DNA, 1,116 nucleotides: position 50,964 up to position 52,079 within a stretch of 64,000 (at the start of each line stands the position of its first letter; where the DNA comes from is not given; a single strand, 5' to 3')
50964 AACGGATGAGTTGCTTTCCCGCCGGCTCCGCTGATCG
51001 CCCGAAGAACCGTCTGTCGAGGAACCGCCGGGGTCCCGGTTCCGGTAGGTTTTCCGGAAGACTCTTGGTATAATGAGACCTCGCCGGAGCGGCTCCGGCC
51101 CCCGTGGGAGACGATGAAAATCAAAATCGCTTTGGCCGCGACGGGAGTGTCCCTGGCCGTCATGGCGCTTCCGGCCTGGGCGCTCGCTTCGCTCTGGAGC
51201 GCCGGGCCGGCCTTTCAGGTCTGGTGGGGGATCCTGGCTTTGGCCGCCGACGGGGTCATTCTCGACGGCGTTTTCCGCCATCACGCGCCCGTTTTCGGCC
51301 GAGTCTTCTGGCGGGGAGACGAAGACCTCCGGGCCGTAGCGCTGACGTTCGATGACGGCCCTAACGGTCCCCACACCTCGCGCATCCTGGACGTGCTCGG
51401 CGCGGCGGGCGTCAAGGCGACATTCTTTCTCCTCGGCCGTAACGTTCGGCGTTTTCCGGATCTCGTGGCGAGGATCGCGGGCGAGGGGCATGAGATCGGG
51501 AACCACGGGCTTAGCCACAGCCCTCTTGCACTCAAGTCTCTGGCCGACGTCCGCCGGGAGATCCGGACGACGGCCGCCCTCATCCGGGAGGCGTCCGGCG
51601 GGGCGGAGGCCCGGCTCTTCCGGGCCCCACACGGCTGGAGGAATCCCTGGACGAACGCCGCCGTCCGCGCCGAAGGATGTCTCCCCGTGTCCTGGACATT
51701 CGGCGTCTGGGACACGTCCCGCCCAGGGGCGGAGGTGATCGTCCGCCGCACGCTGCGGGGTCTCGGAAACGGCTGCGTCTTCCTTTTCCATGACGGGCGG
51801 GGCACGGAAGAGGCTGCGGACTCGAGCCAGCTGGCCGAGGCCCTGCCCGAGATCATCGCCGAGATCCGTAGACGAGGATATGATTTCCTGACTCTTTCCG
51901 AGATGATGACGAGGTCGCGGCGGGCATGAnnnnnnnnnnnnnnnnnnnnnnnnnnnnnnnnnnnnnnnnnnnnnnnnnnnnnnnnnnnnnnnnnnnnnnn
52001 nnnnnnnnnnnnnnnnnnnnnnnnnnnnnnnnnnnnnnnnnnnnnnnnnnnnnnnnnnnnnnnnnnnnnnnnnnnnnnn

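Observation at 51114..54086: CE4 deacetylase, flippase-like (LPG-synthase TM-domain) protein and GT4 glycosyltransferase cluster; candidate lipid-linked amino-sugar headgroup module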

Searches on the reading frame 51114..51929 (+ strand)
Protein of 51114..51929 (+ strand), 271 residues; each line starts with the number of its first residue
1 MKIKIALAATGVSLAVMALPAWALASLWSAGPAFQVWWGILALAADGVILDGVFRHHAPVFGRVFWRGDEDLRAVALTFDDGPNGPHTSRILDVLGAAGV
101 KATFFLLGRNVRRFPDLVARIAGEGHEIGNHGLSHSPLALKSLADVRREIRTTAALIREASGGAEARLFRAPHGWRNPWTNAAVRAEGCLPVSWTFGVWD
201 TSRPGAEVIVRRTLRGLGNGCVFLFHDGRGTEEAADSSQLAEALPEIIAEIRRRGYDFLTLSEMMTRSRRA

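Call 6: search_protein_families(library=pfam, proteins=[window:51114-51929:+], max_evalue=0.01)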
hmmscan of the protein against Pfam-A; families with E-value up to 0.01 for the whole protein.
window:51114-51929:+ (271 aa): 1 family
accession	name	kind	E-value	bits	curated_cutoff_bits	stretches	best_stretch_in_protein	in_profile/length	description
PF01522.26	Polysacc_deac_1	-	2.4e-30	105.5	23.1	1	71-185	5-117/124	Polysaccharide deacetylase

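Call 7: search_protein_families(library=ncbifam, proteins=[window:51114-51929:+], max_evalue=0.01)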
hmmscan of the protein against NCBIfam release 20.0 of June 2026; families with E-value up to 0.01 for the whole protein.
window:51114-51929:+ (271 aa): 9 families
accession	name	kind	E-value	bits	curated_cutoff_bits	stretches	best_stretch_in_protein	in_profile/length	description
TIGR04243.1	nodulat_NodB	equivalog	3.4e-40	137.7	240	1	73-258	2-193/197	chitooligosaccharide deacetylase NodB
TIGR02764.1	spore_ybaN_pdaB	equivalog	7.3e-38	130.3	237.4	1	70-265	3-191/191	polysaccharide deacetylase family sporulation protein PdaB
NF045821.1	PgAcgDacpgdA1_Bac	equivalog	2e-32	112.2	400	1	74-269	89-279/282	peptidoglycan-N-acetylglucosamine deacetylase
TIGR02884.1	spore_pdaA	equivalog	9.5e-31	107.2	298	1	64-265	28-224/224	delta-lactam-biosynthetic de-N-acetylase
NF045820.1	PgAcgDacpgdA_Strep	equivalog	6e-28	97.8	800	1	72-267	267-450/463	peptidoglycan-N-acetylglucosamine deacetylase PgdA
TIGR02873.1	spore_ylxY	hypoth_equivalog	1.7e-22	79.9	391.5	1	65-265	77-267/268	probable sporulation protein, polysaccharide deacetylase family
NF045822.1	PgAcgDacpgdA2_Bac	equivalog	1e-21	77.5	400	1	73-263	69-260/274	peptidoglycan-N-acetylglucosamine deacetylase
TIGR03006.1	pepcterm_polyde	equivalog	1.4e-15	57.2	276.2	1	88-173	36-120/272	XrtA system polysaccharide deacetylase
TIGR03212.1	uraD_N-term-dom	equivalog_domain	0.0055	15.8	424.6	1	90-164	81-155/297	allantoinase PuuE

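Call 32: list_cluster_members(proteins=[P0020, P0001, window:51114-51929:+])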
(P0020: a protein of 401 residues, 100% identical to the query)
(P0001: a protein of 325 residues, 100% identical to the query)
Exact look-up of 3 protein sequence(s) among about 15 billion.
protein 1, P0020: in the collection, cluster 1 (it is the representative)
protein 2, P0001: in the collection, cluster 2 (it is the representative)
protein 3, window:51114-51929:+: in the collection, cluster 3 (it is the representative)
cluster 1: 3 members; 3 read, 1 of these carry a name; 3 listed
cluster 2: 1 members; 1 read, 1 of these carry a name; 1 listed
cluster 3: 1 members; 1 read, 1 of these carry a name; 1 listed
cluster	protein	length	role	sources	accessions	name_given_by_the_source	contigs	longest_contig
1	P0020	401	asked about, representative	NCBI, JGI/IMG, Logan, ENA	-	phosphatidylinositol alpha-mannosyltransferase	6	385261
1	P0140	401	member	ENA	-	-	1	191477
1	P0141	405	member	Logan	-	-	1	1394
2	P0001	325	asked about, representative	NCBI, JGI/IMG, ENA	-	hypothetical protein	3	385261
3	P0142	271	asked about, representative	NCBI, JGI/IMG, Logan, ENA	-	peptidoglycan/xylan/chitin deacetylase (PgdA/CDA1 family)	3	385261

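Call 46: search_solved_structures(query=A3, max_evalue=1e-8)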
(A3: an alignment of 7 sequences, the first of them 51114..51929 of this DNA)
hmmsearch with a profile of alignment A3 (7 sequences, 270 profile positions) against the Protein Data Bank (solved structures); distinct sequences matched with E-value up to 1e-8: 36.
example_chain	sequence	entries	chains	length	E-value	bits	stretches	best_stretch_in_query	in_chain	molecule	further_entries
7y51_A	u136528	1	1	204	2e-47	164.7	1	63-266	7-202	Predicted xylanase/chitin deacetylase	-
7fbw_A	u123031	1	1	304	5.6e-47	163.2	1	63-266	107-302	Predicted xylanase/chitin deacetylase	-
5o6y_A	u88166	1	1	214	2.5e-42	148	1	67-268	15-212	Peptidoglycan N-acetylglucosamine deacetylase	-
5o6y_B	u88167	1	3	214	2e-41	145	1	67-268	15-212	Peptidoglycan N-acetylglucosamine deacetylase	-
4l1g_A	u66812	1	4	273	4e-41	144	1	67-268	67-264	Peptidoglycan N-acetylglucosamine deacetylase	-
1ny1_A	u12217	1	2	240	1.1e-36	129.4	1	65-267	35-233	Probable polysaccharide deacetylase pdaA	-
1w1a_1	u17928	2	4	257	1.4e-36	129.1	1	65-267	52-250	PROBABLE POLYSACCHARIDE DEACETYLASE PDAA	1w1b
1w17_A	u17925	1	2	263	1.5e-36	129.1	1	65-267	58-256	PROBABLE POLYSACCHARIDE DEACETYLASE PDAA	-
2c1g_A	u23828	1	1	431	2.1e-36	128.6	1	69-266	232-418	PEPTIDOGLYCAN GLCNAC DEACETYLASE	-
6hm9_A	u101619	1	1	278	1.4e-35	125.8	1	65-267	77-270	Putative polysaccharide deacetylase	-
2c1i_A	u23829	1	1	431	1.7e-35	125.5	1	69-266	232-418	PEPTIDOGLYCAN GLCNAC DEACETYLASE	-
7ax7_A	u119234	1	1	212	2.5e-34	121.7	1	72-266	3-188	Endo-1,4-beta-xylanase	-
2j13_A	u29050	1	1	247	1.2e-33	119.6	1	65-267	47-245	POLYSACCHARIDE DEACETYLASE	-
6h8l_A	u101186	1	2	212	1.7e-33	119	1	71-266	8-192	Peptidoglycan-N-acetylmuramic acid deacetylase PdaC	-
2c71_A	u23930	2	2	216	4.7e-33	117.6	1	73-265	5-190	GLYCOSIDE HYDROLASE, FAMILY 11:CLOSTRIDIUM CELLULOSOME ENZYME, DOCKERIN TYPE I:POLYSACCHAR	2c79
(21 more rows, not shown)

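Call 68: find_homologous_proteins(query=window:51114-51929:+, max_evalue=1e-30)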
Query window:51114-51929:+ (271 aa): 587 proteins with E <= 1e-30 among 8000 candidates; the best 120 are listed.
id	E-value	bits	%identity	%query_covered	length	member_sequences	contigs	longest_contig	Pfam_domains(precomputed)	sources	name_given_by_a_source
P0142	4.9e-177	605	100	100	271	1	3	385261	PF01522.27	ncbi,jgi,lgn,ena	jgi:peptidoglycan/xylan/chitin deacetylase (PgdA/CDA1 family)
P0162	8.7e-147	506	84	100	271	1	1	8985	PF01522.27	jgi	jgi:peptidoglycan/xylan/chitin deacetylase (PgdA/CDA1 family)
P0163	2.0e-124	432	73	99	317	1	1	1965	PF01522.27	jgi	jgi:peptidoglycan/xylan/chitin deacetylase (PgdA/CDA1 family)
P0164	1.5e-120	420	71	99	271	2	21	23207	PF01522.27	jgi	jgi:peptidoglycan/xylan/chitin deacetylase (PgdA/CDA1 family)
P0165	9.1e-120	417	72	99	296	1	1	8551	PF01522.27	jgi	jgi:peptidoglycan/xylan/chitin deacetylase (PgdA/CDA1 family)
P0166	4.9e-92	326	57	100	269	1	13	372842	PF01522.27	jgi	jgi:peptidoglycan/xylan/chitin deacetylase (PgdA/CDA1 family)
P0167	9.4e-90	319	54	99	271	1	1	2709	PF01522.27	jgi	jgi:peptidoglycan/xylan/chitin deacetylase (PgdA/CDA1 family)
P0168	2.9e-89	317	56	100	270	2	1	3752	PF01522.27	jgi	jgi:peptidoglycan/xylan/chitin deacetylase (PgdA/CDA1 family)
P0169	2.6e-88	314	56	99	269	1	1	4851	PF01522.27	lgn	-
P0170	3.5e-88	313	54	100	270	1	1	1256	PF01522.27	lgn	-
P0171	9.1e-88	312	53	100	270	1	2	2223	PF01522.27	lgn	-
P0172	9.8e-88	312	54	100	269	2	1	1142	PF01522.27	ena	-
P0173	1.1e-87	312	57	97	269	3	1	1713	PF01522.27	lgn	-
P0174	1.2e-87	312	56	97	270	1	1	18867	PF01522.27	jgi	jgi:peptidoglycan-N-acetylglucosamine deacetylase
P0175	1.8e-87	311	54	99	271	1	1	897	PF01522.27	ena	-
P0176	2.9e-87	310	62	86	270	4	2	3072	PF01522.27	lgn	-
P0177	2.3e-86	307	56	100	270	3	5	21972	PF01522.27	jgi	jgi:peptidoglycan/xylan/chitin deacetylase (PgdA/CDA1 family)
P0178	3.6e-86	307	53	100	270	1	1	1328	PF01522.27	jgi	jgi:peptidoglycan-N-acetylglucosamine deacetylase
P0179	6.5e-86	306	57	83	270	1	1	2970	PF01522.27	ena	-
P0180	1.6e-85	305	60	86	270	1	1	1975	PF01522.27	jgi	jgi:peptidoglycan/xylan/chitin deacetylase (PgdA/CDA1 family)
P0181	1.8e-85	304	58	84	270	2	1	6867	PF01522.27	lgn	-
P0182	9.5e-85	302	56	88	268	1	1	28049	PF01522.27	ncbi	-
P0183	2.5e-84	301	52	100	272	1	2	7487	PF01522.27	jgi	jgi:peptidoglycan-N-acetylglucosamine deacetylase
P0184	3.2e-84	300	52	100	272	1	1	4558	PF01522.27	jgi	jgi:peptidoglycan-N-acetylglucosamine deacetylase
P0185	5.6e-84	300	60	85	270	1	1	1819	PF01522.27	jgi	jgi:peptidoglycan/xylan/chitin deacetylase (PgdA/CDA1 family)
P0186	6.3e-84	299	57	84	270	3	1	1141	PF01522.27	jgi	jgi:peptidoglycan/xylan/chitin deacetylase (PgdA/CDA1 family)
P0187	1.1e-83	299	58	80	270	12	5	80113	PF01522.27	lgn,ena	-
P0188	1.3e-83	298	55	98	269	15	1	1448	PF01522.27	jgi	-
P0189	1.7e-83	298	53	100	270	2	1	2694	PF01522.27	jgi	-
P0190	2.1e-83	298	58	85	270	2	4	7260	PF01522.27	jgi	jgi:peptidoglycan/xylan/chitin deacetylase (PgdA/CDA1 family)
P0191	2.8e-83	297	52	98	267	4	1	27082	PF01522.27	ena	-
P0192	3.0e-83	297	57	84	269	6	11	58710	PF01522.27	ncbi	ncbi:MAG: polysaccharide deacetylase family protein [Syntrophobacteraceae bacterium]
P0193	3.4e-83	297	52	96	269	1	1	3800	PF01522.27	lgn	-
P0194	4.8e-83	297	53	100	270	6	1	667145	PF01522.27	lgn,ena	-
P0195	5.3e-83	296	51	99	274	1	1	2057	PF01522.27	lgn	-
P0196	7.1e-83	296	61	82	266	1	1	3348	PF01522.27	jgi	jgi:peptidoglycan-N-acetylglucosamine deacetylase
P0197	1.4e-82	295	51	100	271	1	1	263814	PF01522.27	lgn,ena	-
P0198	1.5e-82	295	56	83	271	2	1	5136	PF01522.27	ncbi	-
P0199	2.2e-82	294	50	100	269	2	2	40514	PF01522.27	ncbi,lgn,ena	-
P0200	2.3e-82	294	60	80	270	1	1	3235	PF01522.27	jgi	jgi:peptidoglycan/xylan/chitin deacetylase (PgdA/CDA1 family)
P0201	2.4e-82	294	58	82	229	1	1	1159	PF01522.27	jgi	jgi:peptidoglycan/xylan/chitin deacetylase (PgdA/CDA1 family)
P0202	2.7e-82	294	55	87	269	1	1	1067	PF01522.27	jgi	jgi:peptidoglycan/xylan/chitin deacetylase (PgdA/CDA1 family)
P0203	2.9e-82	294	49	99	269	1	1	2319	PF01522.27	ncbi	-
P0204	3.1e-82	294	59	79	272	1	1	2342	PF01522.27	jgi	jgi:peptidoglycan-N-acetylglucosamine deacetylase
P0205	3.3e-82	294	60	85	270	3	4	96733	PF01522.27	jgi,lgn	jgi:peptidoglycan/xylan/chitin deacetylase (PgdA/CDA1 family)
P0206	4.1e-82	293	55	83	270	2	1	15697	PF01522.27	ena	-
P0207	5.1e-82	293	58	82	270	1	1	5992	PF01522.27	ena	-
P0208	1.4e-81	292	51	99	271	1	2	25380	PF01522.27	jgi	jgi:peptidoglycan/xylan/chitin deacetylase (PgdA/CDA1 family)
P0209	1.5e-81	292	55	89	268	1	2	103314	PF01522.27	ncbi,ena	-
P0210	1.6e-81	292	54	86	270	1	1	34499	PF01522.27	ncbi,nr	ncbi:MAG: polysaccharide deacetylase family protein [Desulfobacteraceae bacterium]|nr:polysaccharide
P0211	1.6e-81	291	53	98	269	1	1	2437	PF01522.27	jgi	jgi:peptidoglycan/xylan/chitin deacetylase (PgdA/CDA1 family)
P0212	1.7e-81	291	57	83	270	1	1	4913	PF01522.27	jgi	jgi:peptidoglycan/xylan/chitin deacetylase (PgdA/CDA1 family)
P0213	2.2e-81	291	51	100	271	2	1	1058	PF01522.27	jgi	-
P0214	2.7e-81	291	53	91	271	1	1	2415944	PF01522.27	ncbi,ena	-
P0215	3.2e-81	291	54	93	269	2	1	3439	PF01522.27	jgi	jgi:peptidoglycan/xylan/chitin deacetylase (PgdA/CDA1 family)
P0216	4.4e-81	290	49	100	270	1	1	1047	PF01522.27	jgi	jgi:peptidoglycan/xylan/chitin deacetylase (PgdA/CDA1 family)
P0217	8.0e-81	289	51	98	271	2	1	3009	PF01522.27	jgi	jgi:peptidoglycan/xylan/chitin deacetylase (PgdA/CDA1 family)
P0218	9.1e-81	289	54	84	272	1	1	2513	PF01522.27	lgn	-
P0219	9.7e-81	289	54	91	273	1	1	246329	PF01522.27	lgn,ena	-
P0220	1.2e-80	289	56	86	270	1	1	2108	PF01522.27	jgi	jgi:peptidoglycan/xylan/chitin deacetylase (PgdA/CDA1 family)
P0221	1.4e-80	288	54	88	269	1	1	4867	PF01522.27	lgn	-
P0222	1.6e-80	288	59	80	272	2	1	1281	PF01522.27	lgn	-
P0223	3.7e-80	287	52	98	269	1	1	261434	PF01522.27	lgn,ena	-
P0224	3.8e-80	287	52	97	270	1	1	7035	PF01522.27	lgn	-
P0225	4.2e-80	287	50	100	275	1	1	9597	PF01522.27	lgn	-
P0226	4.5e-80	287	56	84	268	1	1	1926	PF01522.27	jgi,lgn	-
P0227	5.0e-80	287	49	100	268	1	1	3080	PF01522.27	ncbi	-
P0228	6.3e-80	286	51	98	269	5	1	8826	PF01522.27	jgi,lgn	jgi:peptidoglycan/xylan/chitin deacetylase (PgdA/CDA1 family)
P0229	9.5e-80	286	55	86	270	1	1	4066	PF01522.27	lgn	-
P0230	1.4e-79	285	50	99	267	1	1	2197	PF01522.27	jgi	jgi:peptidoglycan-N-acetylglucosamine deacetylase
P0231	1.5e-79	285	52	97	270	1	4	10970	PF01522.27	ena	-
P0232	2.0e-79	285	52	99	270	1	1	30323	PF01522.27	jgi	jgi:peptidoglycan/xylan/chitin deacetylase (PgdA/CDA1 family)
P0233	4.2e-79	284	57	82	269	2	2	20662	PF01522.27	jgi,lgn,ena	jgi:peptidoglycan/xylan/chitin deacetylase (PgdA/CDA1 family)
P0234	5.4e-79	283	50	98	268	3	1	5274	PF01522.27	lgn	-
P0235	6.0e-79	283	53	92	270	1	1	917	PF01522.27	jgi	jgi:peptidoglycan/xylan/chitin deacetylase (PgdA/CDA1 family)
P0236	6.8e-79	283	50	99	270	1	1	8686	PF01522.27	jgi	jgi:peptidoglycan/xylan/chitin deacetylase (PgdA/CDA1 family)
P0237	6.9e-79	283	56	84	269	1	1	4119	PF01522.27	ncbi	-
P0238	9.6e-79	282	56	85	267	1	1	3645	PF01522.27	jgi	jgi:peptidoglycan/xylan/chitin deacetylase (PgdA/CDA1 family)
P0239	1.0e-78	282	52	98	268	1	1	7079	PF01522.27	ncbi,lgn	ncbi:MAG: polysaccharide deacetylase family protein [Syntrophobacteraceae bacterium]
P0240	1.1e-78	282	57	79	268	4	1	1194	PF01522.27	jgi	jgi:peptidoglycan-N-acetylglucosamine deacetylase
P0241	1.3e-78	282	50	100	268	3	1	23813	PF01522.27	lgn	-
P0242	1.6e-78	282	55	84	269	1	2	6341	PF01522.27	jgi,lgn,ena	jgi:peptidoglycan/xylan/chitin deacetylase (PgdA/CDA1 family)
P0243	1.8e-78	282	55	82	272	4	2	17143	PF01522.27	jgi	jgi:peptidoglycan/xylan/chitin deacetylase (PgdA/CDA1 family)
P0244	2.1e-78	281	51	86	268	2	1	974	PF01522.27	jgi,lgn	-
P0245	2.3e-78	281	55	83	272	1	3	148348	PF01522.27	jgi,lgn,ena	jgi:peptidoglycan/xylan/chitin deacetylase (PgdA/CDA1 family)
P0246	2.5e-78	281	55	86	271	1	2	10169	PF01522.27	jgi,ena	-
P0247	2.6e-78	281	55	88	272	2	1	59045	PF01522.27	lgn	-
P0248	3.2e-78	281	51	100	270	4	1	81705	PF01522.27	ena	-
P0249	5.1e-78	280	56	83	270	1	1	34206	PF01522.27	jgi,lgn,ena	-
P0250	5.3e-78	280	50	98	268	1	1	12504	PF01522.27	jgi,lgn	-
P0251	5.4e-78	280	48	100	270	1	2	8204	PF01522.27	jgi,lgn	jgi:peptidoglycan/xylan/chitin deacetylase (PgdA/CDA1 family)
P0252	1.1e-77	279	56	85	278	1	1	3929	PF01522.27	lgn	-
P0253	1.5e-77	278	53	86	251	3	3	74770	PF01522.27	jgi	jgi:peptidoglycan/xylan/chitin deacetylase (PgdA/CDA1 family)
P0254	4.2e-77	277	53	91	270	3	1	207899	PF01522.27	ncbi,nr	ncbi:MAG: polysaccharide deacetylase family protein [Acidobacteria bacterium]|nr:polysaccharide deac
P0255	8.2e-77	276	54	78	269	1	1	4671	PF01522.27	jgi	jgi:peptidoglycan-N-acetylglucosamine deacetylase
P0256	1.2e-76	276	53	81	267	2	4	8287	PF01522.27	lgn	-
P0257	1.5e-76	275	51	97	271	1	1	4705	PF01522.27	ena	-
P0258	2.1e-76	275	49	98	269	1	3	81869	PF01522.27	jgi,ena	jgi:peptidoglycan/xylan/chitin deacetylase (PgdA/CDA1 family)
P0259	3.3e-76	274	47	100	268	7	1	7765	PF01522.27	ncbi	-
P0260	3.5e-76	274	50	98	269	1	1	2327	PF01522.27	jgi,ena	-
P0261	4.8e-76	274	50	99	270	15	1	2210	PF01522.27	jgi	jgi:peptidoglycan/xylan/chitin deacetylase (PgdA/CDA1 family)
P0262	5.9e-76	273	48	97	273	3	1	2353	PF01522.27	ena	-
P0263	8.5e-76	273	51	99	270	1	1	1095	PF01522.27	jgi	-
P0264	1.1e-75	272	49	99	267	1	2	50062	PF01522.27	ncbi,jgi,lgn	-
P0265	1.4e-75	272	53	88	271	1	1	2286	PF01522.27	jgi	jgi:peptidoglycan/xylan/chitin deacetylase (PgdA/CDA1 family)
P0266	2.6e-75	271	49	99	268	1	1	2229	PF03065.21,PF01522.27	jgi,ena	-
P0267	2.9e-75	271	56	80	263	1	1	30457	PF01522.27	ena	-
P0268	3.7e-75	271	54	78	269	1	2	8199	PF01522.27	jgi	jgi:peptidoglycan/xylan/chitin deacetylase (PgdA/CDA1 family)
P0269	4.0e-75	271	56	82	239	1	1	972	PF01522.27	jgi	jgi:peptidoglycan/xylan/chitin deacetylase (PgdA/CDA1 family)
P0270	4.8e-75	270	56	80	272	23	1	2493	PF01522.27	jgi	jgi:peptidoglycan/xylan/chitin deacetylase (PgdA/CDA1 family)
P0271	5.5e-75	270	56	82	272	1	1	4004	PF01522.27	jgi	jgi:peptidoglycan-N-acetylglucosamine deacetylase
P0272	1.2e-74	269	56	85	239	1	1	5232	PF01522.27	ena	-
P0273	1.4e-74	269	54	84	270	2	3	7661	PF01522.27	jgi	jgi:peptidoglycan-N-acetylglucosamine deacetylase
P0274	1.5e-74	269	56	84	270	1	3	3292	PF01522.27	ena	-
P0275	1.5e-74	269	49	96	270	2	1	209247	PF01522.27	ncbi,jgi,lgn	ncbi:MAG: polysaccharide deacetylase family protein [Acidobacteriota bacterium]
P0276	1.9e-74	268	53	81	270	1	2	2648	PF01522.27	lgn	-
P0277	2.7e-74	268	57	79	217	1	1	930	PF01522.27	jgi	jgi:peptidoglycan/xylan/chitin deacetylase (PgdA/CDA1 family)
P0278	3.1e-74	268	56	82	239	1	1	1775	PF01522.27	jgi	jgi:peptidoglycan/xylan/chitin deacetylase (PgdA/CDA1 family)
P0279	3.3e-74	268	56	85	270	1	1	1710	PF01522.27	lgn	-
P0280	4.0e-74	267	50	98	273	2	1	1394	PF01522.27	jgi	jgi:peptidoglycan/xylan/chitin deacetylase (PgdA/CDA1 family)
